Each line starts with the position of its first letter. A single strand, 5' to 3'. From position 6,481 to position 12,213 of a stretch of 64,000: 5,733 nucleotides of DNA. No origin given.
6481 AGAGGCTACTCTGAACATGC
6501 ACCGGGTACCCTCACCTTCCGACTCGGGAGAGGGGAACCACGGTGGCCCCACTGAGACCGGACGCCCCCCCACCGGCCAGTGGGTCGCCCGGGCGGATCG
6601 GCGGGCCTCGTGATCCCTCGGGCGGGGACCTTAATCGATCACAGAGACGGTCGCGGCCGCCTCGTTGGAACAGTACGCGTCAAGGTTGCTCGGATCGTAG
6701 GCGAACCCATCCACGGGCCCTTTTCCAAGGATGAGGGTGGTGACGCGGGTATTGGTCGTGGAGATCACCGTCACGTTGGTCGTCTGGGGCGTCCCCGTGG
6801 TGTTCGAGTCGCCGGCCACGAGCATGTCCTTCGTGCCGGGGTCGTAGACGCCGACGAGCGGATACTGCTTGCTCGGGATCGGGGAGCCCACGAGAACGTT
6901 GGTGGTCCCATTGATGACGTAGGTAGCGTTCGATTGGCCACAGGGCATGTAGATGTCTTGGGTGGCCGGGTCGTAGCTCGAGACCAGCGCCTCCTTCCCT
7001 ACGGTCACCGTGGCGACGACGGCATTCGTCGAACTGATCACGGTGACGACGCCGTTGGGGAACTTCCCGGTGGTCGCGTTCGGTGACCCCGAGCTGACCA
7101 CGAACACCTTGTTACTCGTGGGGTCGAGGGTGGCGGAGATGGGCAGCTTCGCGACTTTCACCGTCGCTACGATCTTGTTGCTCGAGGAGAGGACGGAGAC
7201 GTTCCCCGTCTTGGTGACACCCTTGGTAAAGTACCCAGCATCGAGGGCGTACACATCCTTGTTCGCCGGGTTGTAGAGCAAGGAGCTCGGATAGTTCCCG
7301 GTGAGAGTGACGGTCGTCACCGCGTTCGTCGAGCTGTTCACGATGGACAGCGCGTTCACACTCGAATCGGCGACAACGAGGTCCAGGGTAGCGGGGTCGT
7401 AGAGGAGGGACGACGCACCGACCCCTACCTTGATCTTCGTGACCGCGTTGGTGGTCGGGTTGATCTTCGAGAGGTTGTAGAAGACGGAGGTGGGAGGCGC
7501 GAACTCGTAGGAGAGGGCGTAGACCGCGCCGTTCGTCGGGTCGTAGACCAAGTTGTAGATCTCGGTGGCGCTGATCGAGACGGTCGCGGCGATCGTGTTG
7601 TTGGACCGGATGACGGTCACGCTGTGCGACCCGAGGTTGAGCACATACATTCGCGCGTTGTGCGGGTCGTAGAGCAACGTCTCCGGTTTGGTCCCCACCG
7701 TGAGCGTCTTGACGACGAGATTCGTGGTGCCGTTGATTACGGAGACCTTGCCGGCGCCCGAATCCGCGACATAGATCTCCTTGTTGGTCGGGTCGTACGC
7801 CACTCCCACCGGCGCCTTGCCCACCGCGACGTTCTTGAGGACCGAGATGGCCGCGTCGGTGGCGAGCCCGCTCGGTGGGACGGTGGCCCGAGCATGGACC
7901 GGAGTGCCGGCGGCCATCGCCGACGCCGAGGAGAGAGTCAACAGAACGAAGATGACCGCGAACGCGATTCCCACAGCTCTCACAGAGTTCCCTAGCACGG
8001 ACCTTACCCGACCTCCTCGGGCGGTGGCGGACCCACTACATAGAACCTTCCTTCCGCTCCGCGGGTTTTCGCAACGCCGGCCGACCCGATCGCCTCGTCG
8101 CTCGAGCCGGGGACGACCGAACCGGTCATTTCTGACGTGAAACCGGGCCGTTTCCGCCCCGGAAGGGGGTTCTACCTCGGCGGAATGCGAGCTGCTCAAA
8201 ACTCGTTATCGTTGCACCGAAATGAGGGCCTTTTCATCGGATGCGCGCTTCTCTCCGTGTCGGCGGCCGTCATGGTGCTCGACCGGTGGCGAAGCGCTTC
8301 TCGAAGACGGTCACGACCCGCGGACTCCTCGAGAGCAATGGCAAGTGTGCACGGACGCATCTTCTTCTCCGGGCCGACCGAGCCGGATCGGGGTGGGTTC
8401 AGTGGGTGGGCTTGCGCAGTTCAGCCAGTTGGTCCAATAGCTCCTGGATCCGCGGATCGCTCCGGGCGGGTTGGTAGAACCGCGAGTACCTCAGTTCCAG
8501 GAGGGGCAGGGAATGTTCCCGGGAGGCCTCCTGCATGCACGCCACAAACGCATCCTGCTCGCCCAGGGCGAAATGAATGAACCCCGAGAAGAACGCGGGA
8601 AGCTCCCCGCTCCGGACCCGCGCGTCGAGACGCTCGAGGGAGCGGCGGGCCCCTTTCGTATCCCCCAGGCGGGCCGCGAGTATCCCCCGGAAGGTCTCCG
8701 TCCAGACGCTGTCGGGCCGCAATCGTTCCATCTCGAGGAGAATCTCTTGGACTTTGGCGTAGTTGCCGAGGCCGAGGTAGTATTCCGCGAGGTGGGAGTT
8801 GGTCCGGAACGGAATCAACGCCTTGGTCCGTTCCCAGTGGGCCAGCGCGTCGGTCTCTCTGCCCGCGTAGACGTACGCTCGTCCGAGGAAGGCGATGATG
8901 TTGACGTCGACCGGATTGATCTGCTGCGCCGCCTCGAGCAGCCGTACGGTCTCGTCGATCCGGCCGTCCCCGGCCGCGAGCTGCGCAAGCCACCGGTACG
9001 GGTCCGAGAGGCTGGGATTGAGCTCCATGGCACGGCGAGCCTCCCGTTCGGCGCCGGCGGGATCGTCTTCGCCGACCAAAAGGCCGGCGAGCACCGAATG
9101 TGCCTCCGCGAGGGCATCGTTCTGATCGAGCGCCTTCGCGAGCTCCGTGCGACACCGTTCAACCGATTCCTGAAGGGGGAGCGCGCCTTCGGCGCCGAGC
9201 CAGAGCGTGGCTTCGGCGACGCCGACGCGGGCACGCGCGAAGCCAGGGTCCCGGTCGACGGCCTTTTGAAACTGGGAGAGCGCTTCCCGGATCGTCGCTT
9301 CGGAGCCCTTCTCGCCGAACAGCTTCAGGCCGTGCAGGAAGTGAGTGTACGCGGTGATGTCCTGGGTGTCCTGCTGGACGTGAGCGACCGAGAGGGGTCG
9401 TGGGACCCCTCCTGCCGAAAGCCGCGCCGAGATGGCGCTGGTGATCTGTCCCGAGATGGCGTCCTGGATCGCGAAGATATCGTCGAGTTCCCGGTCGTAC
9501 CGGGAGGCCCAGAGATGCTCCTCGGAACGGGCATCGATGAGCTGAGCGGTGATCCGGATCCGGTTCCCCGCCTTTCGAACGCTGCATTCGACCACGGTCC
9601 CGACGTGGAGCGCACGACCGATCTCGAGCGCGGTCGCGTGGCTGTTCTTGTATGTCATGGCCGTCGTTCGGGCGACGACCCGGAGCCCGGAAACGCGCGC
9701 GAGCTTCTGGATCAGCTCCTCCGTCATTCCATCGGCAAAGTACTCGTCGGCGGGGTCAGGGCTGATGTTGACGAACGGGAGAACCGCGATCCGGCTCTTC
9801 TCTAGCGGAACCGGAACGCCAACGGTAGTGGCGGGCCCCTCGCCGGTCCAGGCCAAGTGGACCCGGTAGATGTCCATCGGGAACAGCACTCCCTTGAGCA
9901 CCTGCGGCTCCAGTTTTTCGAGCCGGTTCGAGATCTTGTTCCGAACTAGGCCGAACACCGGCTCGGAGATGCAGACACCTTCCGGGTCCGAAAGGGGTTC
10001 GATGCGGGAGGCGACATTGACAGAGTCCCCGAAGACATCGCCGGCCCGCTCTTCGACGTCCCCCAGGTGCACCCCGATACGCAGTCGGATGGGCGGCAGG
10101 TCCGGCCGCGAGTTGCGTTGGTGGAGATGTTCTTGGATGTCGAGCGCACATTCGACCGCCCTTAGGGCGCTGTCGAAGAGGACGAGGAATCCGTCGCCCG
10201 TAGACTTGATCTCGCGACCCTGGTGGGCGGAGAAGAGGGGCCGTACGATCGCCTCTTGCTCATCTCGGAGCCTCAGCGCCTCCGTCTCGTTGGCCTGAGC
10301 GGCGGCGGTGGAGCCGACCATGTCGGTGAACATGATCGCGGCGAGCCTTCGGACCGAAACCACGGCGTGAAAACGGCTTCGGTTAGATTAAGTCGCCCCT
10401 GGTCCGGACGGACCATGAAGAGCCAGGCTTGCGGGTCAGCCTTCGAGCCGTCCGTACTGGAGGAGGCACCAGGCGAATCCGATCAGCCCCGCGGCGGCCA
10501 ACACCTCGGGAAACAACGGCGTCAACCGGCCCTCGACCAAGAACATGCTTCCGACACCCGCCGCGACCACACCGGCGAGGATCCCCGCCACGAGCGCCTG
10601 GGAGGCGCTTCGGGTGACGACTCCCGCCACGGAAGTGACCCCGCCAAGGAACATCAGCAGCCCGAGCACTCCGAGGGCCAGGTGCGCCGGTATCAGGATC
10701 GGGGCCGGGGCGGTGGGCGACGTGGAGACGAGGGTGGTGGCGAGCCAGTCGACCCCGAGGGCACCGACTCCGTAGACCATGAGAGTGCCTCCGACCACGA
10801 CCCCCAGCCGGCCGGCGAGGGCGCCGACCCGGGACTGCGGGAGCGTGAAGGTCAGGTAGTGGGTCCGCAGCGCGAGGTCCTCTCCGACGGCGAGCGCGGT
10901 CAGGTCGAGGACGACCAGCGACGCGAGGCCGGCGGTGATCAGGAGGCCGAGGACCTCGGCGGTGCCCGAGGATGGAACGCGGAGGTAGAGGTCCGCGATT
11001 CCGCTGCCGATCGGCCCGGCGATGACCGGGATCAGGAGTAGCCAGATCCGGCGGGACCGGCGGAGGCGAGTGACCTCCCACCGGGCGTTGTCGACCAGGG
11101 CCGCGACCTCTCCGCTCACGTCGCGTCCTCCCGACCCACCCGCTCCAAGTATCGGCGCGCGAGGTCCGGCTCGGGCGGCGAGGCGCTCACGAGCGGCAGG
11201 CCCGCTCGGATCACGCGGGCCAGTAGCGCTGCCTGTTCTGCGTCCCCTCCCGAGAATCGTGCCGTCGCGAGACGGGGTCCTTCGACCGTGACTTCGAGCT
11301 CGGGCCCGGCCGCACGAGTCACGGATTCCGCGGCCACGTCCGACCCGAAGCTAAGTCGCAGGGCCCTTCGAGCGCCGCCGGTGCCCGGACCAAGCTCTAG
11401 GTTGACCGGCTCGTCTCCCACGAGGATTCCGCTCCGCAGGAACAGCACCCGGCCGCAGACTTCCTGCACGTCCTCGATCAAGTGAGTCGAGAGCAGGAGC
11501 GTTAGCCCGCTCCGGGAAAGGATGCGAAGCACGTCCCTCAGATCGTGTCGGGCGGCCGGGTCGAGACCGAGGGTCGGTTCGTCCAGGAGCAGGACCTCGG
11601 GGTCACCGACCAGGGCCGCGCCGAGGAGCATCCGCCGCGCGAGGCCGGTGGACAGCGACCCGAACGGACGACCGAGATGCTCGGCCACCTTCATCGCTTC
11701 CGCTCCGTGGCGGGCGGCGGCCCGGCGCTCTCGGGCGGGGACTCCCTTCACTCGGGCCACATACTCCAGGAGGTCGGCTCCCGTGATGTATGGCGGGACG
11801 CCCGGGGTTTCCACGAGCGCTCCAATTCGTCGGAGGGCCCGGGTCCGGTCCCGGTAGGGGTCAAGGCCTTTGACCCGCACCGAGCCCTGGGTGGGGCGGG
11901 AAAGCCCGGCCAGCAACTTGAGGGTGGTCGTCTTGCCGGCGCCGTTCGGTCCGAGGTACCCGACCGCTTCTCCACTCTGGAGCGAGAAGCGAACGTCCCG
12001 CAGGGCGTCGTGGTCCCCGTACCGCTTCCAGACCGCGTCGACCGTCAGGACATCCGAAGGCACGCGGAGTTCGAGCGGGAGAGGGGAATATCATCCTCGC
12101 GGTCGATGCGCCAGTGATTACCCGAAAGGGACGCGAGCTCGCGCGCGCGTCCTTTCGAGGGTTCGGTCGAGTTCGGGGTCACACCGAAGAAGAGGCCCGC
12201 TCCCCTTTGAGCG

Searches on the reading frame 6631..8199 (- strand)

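Call 52: search_protein_families(library=pfam, proteins=[window:6631-8199:-], max_evalue=0.001)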
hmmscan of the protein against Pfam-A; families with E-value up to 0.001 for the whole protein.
window:6631-8199:- (522 aa): 1 family
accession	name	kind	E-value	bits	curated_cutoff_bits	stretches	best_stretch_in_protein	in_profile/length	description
PF01436.27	NHL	-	9.6e-05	22.7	20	0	130-154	4-27/28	NHL repeat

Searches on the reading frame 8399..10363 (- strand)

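Call 52: search_protein_families(library=pfam, proteins=[window:8399-10363:-], max_evalue=0.001)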
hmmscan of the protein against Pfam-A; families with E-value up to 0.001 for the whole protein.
window:8399-10363:- (654 aa): 4 families
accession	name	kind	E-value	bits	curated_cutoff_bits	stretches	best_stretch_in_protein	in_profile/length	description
PF00211.25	Guanylate_cyc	-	1.2e-14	54.8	21.9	1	9-158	10-172/183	Adenylate and Guanylate cyclase catalytic domain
PF14559.12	TPR_19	-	1.1e-09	38.9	25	0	465-508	3-46/68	Tetratricopeptide repeat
PF07719.23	TPR_2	-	6.9e-09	35.6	27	0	419-451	1-33/34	Tetratricopeptide repeat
PF13428.12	TPR_14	-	2.2e-06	28.2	23.5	0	421-462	3-44/44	Tetratricopeptide repeat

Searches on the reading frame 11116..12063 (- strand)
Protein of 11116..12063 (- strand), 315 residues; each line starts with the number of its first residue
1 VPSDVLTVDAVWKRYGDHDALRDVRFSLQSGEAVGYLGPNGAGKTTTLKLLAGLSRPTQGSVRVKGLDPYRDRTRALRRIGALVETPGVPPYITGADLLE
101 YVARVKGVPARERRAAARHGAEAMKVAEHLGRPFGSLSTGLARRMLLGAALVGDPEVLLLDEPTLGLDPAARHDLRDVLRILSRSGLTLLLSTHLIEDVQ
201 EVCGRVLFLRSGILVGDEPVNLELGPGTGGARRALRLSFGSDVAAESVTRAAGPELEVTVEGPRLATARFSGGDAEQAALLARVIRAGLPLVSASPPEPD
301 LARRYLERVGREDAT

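Call 52: search_protein_families(library=pfam, proteins=[window:11116-12063:-], max_evalue=0.001)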
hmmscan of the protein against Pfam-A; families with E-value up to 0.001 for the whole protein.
window:11116-12063:- (315 aa): 2 families
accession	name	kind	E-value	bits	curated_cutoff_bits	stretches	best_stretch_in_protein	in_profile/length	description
PF00005.33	ABC_tran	-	8.9e-25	88.3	25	1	21-164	1-136/137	ABC transporter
PF13304.12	AAA_21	-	1.2e-13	52.3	27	1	132-194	233-298/304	AAA domain, putative AbiEii toxin, Type IV TA system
